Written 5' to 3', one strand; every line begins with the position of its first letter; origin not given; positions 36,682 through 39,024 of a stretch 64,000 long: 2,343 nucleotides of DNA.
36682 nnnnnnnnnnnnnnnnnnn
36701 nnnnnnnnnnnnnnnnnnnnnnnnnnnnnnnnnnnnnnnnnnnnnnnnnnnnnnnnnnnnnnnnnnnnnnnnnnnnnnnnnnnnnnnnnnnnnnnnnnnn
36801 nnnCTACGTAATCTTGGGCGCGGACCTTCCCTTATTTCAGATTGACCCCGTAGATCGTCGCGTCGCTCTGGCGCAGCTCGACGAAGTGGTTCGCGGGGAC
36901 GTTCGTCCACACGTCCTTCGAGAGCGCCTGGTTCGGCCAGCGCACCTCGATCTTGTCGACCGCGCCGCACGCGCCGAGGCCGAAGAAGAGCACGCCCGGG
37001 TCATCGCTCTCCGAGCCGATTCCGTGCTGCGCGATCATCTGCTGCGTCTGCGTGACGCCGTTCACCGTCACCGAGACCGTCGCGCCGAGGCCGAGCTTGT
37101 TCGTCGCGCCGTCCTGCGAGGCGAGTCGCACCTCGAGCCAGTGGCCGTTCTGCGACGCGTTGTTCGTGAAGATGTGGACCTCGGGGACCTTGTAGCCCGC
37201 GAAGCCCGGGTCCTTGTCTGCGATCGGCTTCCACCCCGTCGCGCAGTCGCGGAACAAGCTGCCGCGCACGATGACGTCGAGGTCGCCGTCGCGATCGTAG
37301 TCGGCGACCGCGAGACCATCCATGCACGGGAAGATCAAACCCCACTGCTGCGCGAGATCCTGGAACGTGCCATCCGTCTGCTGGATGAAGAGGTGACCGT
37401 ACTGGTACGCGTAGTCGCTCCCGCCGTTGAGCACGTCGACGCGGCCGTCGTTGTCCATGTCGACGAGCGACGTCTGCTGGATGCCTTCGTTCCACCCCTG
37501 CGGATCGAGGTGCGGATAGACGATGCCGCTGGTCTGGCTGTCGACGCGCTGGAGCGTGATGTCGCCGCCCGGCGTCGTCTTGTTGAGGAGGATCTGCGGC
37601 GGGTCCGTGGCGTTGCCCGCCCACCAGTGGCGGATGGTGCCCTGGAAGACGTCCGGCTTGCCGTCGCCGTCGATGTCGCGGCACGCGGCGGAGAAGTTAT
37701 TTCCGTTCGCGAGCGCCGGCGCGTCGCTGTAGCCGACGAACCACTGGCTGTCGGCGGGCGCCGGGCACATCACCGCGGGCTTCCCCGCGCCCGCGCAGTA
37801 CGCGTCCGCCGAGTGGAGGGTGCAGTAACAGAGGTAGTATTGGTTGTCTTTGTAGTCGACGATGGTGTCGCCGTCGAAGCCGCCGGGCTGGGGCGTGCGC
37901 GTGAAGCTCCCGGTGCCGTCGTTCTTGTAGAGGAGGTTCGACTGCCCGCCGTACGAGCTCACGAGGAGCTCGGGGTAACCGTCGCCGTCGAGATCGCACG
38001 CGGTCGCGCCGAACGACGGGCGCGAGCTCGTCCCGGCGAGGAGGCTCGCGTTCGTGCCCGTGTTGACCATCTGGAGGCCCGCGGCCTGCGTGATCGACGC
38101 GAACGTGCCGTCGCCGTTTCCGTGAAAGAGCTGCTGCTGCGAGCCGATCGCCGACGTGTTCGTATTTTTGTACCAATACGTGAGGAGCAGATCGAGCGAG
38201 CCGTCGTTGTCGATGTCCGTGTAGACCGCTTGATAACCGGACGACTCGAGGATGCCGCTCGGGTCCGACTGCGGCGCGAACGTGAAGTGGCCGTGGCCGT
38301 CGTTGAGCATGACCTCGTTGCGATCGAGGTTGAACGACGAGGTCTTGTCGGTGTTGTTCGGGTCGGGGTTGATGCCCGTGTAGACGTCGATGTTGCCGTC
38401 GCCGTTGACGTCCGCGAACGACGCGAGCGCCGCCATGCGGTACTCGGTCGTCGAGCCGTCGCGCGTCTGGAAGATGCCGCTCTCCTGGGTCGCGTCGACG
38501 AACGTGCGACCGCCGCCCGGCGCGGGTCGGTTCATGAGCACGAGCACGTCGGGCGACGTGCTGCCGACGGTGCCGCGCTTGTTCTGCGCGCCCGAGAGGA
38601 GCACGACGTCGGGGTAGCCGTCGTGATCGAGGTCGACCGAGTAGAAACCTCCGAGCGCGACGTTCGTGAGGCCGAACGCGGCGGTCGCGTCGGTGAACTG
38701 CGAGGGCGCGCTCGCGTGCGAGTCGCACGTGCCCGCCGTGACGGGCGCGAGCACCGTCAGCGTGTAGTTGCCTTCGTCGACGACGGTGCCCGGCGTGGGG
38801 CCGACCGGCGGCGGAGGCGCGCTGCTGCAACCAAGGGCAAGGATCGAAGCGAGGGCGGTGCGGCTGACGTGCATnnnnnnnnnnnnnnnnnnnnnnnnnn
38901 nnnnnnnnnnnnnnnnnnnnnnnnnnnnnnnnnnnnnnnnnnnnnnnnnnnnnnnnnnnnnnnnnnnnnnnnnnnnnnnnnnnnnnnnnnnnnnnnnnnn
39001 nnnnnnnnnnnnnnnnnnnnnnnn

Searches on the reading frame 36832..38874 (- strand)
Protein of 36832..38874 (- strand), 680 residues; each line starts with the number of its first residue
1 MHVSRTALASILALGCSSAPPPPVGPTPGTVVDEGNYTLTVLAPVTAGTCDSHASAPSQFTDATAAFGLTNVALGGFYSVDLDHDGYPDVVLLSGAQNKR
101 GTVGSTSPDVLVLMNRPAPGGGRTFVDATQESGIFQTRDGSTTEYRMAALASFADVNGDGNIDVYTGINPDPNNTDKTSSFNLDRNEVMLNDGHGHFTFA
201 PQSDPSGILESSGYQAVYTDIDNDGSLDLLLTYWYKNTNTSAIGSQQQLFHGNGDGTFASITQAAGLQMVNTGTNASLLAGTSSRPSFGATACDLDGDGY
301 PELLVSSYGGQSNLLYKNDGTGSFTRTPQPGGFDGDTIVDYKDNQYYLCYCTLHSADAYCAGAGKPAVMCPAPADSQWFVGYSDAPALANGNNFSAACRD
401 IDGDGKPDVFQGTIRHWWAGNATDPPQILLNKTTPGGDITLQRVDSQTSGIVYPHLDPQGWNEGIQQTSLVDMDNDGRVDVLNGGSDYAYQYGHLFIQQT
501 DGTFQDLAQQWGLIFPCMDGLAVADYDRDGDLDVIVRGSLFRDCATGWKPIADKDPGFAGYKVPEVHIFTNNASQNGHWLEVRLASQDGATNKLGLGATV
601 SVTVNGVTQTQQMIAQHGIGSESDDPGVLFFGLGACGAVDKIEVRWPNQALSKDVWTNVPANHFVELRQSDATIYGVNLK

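Call 9: search_protein_families(library=pfam, proteins=[window:36832-38874:-], max_evalue=0.01)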
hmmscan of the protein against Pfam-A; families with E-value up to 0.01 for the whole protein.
window:36832-38874:- (680 aa): 4 families
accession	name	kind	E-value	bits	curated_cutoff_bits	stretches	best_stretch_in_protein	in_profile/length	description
PF13517.12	FG-GAP_3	-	9.6e-32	109.8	26.9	3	472-536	1-61/61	FG-GAP-like repeat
PF01839.29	FG-GAP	-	3.8e-15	55.8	22.1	1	290-311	6-26/37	FG-GAP repeat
PF07593.17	UnbV_ASPIC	-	4.2e-12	46.2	23.4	1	595-664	1-66/68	ASPIC and UnbV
PF16743.10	PliI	-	0.0046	17.1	27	0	131-164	48-75/123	Periplasmic lysozyme inhibitor of I-type lysozyme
